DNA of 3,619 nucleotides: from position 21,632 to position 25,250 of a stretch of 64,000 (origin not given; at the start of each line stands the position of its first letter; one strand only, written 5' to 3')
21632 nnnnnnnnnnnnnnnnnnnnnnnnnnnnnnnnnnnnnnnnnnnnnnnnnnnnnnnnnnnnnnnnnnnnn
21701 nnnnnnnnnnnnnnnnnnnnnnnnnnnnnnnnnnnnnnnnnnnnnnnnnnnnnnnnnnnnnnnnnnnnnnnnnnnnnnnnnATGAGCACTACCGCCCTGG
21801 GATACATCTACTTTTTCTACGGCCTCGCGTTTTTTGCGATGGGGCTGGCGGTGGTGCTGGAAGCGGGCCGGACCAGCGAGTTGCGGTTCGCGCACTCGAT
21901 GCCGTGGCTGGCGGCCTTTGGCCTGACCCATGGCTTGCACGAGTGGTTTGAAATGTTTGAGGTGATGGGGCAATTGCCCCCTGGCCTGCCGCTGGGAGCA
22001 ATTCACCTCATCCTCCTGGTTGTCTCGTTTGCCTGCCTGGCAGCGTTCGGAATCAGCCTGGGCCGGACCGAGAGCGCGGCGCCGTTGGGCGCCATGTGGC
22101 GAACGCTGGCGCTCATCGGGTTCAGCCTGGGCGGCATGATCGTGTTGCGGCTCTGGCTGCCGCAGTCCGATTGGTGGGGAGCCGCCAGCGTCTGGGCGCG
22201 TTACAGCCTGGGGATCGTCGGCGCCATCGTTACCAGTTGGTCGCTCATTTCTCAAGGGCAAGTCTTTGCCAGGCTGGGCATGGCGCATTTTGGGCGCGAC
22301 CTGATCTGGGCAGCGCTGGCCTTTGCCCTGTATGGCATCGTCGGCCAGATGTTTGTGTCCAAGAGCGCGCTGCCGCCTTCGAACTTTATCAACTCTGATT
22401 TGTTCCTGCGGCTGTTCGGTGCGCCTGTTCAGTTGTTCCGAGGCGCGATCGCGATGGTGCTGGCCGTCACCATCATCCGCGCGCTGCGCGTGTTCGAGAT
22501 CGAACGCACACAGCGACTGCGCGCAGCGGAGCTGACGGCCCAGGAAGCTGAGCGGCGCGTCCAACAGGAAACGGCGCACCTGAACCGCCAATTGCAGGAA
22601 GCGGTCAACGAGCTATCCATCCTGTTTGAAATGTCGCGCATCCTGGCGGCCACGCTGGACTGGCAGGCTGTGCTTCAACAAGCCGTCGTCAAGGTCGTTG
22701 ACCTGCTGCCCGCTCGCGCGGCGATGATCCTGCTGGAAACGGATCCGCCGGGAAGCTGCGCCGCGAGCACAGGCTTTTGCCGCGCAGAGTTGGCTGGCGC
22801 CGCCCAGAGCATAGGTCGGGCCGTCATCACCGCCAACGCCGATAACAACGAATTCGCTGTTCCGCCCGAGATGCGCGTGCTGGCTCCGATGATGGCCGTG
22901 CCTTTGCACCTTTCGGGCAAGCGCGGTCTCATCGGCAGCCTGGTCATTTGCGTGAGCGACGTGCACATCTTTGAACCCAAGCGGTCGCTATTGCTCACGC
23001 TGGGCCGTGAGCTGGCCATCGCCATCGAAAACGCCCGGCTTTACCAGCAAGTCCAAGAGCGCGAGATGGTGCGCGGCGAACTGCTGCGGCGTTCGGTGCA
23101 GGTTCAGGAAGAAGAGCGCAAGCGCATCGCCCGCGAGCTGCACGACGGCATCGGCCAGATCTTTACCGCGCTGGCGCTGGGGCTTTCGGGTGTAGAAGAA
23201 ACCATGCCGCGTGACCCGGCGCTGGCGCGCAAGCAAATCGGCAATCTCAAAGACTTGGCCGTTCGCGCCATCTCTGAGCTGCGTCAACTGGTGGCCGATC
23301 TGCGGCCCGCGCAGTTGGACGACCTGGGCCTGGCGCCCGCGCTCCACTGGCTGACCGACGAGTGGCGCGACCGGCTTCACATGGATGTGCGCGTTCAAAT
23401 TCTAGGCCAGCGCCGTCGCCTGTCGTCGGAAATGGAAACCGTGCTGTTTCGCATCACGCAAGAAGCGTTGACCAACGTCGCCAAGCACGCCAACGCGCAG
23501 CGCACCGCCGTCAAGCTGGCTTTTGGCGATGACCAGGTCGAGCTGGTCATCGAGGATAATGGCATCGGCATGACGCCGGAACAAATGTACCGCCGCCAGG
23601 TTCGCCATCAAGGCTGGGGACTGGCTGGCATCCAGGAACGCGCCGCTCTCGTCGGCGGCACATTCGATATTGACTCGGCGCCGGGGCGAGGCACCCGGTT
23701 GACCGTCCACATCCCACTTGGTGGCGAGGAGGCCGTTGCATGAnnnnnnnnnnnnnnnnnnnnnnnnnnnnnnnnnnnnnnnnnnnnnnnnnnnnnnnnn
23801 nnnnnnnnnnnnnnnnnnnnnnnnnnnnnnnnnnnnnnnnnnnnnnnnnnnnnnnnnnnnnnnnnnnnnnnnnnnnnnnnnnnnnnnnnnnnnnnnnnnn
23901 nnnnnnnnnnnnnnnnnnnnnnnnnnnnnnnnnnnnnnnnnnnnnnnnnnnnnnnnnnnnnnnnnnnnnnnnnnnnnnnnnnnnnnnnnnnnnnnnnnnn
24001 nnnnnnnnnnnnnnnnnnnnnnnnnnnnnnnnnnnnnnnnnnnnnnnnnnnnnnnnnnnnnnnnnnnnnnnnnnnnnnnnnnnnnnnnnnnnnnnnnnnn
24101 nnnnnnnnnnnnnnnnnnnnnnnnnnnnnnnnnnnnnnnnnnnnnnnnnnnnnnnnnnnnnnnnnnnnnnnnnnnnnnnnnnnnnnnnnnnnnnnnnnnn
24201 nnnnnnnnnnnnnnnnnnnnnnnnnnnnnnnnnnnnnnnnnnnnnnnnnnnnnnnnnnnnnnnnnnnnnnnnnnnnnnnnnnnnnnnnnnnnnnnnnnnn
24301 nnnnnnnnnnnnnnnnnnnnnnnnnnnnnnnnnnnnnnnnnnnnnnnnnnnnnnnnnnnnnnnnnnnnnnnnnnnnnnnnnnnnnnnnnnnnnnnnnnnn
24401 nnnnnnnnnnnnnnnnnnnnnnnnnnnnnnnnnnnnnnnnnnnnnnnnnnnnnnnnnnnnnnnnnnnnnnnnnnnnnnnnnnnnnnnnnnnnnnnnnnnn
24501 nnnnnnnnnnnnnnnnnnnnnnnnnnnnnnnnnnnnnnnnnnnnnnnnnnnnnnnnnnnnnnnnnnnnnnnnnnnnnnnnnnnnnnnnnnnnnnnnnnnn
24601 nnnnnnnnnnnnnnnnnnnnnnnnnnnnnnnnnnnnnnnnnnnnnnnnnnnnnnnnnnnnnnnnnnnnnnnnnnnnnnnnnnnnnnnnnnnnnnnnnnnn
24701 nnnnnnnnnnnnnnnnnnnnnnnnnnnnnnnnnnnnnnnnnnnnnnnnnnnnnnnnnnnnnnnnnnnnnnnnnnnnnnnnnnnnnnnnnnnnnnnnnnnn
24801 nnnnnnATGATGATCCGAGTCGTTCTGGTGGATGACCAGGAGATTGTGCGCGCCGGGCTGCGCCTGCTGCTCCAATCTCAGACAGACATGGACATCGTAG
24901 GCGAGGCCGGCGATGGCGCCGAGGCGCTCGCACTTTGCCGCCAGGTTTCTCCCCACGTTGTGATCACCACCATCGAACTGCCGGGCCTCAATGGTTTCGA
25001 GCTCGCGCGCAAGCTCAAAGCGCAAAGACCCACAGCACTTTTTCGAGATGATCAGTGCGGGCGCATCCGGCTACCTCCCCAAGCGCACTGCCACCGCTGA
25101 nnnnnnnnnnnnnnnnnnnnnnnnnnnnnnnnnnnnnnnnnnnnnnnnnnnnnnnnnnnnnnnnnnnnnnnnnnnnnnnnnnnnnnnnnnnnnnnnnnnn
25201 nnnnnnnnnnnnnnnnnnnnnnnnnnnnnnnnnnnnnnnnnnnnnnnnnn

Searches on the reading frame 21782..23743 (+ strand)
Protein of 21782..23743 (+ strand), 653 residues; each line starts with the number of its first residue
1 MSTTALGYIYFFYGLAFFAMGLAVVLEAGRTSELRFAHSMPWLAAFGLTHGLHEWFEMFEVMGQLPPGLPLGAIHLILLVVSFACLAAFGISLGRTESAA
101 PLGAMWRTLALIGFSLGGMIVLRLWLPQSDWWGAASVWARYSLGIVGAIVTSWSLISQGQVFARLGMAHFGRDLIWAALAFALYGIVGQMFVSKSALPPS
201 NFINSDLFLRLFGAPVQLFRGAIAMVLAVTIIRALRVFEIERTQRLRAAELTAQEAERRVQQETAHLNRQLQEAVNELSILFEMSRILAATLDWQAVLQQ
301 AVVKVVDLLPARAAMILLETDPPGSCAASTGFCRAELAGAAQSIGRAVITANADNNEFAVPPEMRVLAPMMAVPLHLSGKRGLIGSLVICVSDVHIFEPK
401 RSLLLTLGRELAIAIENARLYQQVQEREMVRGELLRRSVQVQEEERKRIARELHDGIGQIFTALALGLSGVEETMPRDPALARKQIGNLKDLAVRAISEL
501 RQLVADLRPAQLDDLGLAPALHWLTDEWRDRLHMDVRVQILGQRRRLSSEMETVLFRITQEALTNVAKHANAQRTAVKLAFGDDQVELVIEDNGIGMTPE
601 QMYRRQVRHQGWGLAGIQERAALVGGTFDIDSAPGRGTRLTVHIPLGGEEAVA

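Call 9: search_protein_families(library=pfam, proteins=[window:21782-23743:+])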
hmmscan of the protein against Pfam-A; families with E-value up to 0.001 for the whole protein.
window:21782-23743:+ (653 aa): 3 families
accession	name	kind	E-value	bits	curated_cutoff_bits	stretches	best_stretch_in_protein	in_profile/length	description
PF07730.19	HisKA_3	-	4.7e-19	69.1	24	1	445-512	1-68/68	Histidine kinase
PF02518.31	HATPase_c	-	1.5e-16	61.3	26.4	1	553-646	4-109/111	Histidine kinase-, DNA gyrase B-, and HSP90-like ATPase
PF13581.12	HATPase_c_2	-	0.00049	20.5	27.4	1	559-618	36-106/127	Histidine kinase-like ATPase domain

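Call 13: find_encoding_contigs(protein=window:21782-23743:+, flank=10000, max_places=10)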
Protein window:21782-23743:+ (653 aa): no gene with exactly this product is on record in the collection.

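Call 15: find_homologous_proteins(query=window:21782-23743:+)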
Query window:21782-23743:+ (653 aa): 2787 proteins with E <= 0.001 among 8000 candidates; the best 120 are listed.
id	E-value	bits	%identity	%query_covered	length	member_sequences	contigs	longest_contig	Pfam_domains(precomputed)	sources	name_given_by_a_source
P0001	0.0e+0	1197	85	100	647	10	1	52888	PF07730.20,PF02518.32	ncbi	-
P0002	0.0e+0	1182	84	99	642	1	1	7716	PF07730.20,PF02518.32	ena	-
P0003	0.0e+0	1109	89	90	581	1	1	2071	PF13581.13,PF07730.20,PF02518.32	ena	-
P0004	0.0e+0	1107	79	100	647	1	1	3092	PF07730.20,PF02518.32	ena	-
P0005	0.0e+0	1027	73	100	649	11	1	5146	PF07730.20,PF02518.32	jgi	-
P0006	1.2e-297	1007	73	100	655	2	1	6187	PF13581.13,PF07730.20,PF02518.32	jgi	jgi:signal transduction histidine kinase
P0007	7.2e-297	1004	72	100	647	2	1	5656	PF13581.13,PF07730.20,PF02518.32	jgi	jgi:signal transduction histidine kinase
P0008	9.5e-296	1001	71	100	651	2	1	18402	PF13581.13,PF07730.20,PF02518.32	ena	-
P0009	3.0e-294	996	88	81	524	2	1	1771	PF13581.13,PF07730.20,PF02518.32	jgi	jgi:signal transduction histidine kinase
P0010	1.9e-293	993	71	100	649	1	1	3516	PF07730.20,PF02518.32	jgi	-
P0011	1.7e-289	980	72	99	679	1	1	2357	PF07730.20,PF02518.32,PF13492.13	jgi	jgi:signal transduction histidine kinase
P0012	5.1e-289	978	70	100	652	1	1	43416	PF07730.20,PF02518.32,PF13492.13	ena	-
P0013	1.3e-288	977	70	100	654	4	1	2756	PF07730.20,PF02518.32,PF13492.13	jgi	-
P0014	2.0e-287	973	70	100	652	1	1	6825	PF07730.20,PF02518.32,PF13492.13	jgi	jgi:signal transduction histidine kinase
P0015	2.5e-287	973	69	100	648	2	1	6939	PF07730.20,PF02518.32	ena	-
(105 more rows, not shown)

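Call 31: find_encoding_contigs(protein=P0001, flank=10000, max_places=3)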
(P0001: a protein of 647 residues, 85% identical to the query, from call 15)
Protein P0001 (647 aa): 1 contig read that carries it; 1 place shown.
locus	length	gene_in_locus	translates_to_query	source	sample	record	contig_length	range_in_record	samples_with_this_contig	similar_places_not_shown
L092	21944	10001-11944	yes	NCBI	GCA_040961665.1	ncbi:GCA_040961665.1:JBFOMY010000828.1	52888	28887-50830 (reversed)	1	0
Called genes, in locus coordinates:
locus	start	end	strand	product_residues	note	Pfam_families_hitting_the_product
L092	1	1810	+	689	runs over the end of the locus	-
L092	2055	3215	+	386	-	PF02085:Cytochrom_CIII (faint), PF09699:Paired_CXXCH_1 (faint), PF14522:Cytochrome_C7 (faint), PF14537:Cytochrom_c3_2 (weak)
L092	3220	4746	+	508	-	PF01292:Ni_hydr_CYTB, PF00034:Cytochrom_C (faint), PF13442:Cytochrome_CBB3 (faint), PF22297:PccH (faint), PF07635:PSCyt1 (weak)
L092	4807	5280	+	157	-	PF00355:Rieske, PF13806:Rieske_2 (weak)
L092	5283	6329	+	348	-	PF00033:Cytochrome_B, PF14358:DUF4405 (weak), PF13631:Cytochrom_B_N_2, PF00032:Cytochrom_B_C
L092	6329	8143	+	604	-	PF02085:Cytochrom_CIII (faint), PF00684:DnaJ_CXXCXGXG (faint), PF09699:Paired_CXXCH_1 (faint), PF14522:Cytochrome_C7 (faint), PF22113:Mtrc-MtrF_II-IV_dom (faint), PF14537:Cytochrom_c3_2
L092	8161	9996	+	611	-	PF03264:Cytochrom_NNT, PF02085:Cytochrom_CIII (faint), PF09699:Paired_CXXCH_1 (faint), PF14522:Cytochrome_C7 (faint), PF14537:Cytochrom_c3_2 (faint), PF22113:Mtrc-MtrF_II-IV_dom (faint)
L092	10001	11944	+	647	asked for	PF07730:HisKA_3, PF02518:HATPase_c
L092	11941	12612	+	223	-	PF00072:Response_reg, PF00196:GerE, PF08281:Sigma70_r4_2 (weak)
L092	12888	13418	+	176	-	PF00072:Response_reg, PF00196:GerE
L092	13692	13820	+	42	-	-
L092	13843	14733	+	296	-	PF02085:Cytochrom_CIII (faint), PF14522:Cytochrome_C7 (faint), PF22113:Mtrc-MtrF_II-IV_dom (faint), PF09699:Paired_CXXCH_1 (faint), PF14537:Cytochrom_c3_2 (faint), PF13435:Cytochrome_C554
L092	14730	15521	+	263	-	PF12797:Fer4_2 (weak), PF12838:Fer4_7 (weak), PF13247:Fer4_11, PF00037:Fer4 (weak), PF12797:Fer4_2 (weak), PF12837:Fer4_6, PF12838:Fer4_7, PF13187:Fer4_9 (weak), +2 more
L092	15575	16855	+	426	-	PF03916:NrfD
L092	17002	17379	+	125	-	-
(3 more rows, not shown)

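Call 32: find_encoding_contigs(protein=P0002, flank=10000, max_places=3)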
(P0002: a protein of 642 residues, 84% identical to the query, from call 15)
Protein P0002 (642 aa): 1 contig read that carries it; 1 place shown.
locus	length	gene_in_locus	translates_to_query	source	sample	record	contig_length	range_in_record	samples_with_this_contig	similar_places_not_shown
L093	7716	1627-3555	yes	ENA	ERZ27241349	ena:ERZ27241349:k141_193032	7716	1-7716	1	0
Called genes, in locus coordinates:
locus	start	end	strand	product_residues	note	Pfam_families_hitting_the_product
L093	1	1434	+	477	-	?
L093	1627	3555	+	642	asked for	PF07730:HisKA_3, PF02518:HATPase_c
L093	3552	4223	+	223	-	PF00072:Response_reg, PF00196:GerE, PF08281:Sigma70_r4_2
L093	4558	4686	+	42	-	-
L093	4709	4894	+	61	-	-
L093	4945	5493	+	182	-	PF09699:Paired_CXXCH_1 (faint), PF14537:Cytochrom_c3_2 (faint)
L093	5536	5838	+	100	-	-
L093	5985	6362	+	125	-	-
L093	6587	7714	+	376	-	?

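Call 33: find_encoding_contigs(protein=P0003, flank=10000, max_places=3)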
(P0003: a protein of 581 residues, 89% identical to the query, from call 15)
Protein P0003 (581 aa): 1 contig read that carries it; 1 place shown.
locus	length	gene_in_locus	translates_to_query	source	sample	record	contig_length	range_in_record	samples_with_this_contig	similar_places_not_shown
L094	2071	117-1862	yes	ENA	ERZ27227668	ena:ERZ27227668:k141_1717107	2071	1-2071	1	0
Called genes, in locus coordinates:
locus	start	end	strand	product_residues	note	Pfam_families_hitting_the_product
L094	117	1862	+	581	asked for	PF07730:HisKA_3, PF13581:HATPase_c_2 (weak), PF02518:HATPase_c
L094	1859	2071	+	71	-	?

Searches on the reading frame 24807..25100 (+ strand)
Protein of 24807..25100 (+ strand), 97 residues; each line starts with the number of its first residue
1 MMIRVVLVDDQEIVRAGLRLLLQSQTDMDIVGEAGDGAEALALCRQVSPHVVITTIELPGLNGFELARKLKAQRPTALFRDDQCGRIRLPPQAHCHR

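Call 9: search_protein_families(library=pfam, proteins=[window:24807-25100:+])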
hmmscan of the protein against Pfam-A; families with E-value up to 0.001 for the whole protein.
window:24807-25100:+ (97 aa): 1 family
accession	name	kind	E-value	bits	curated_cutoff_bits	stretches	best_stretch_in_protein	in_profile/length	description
PF00072.30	Response_reg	-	1.5e-14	54.5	30.2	1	5-75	1-69/111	Response regulator receiver domain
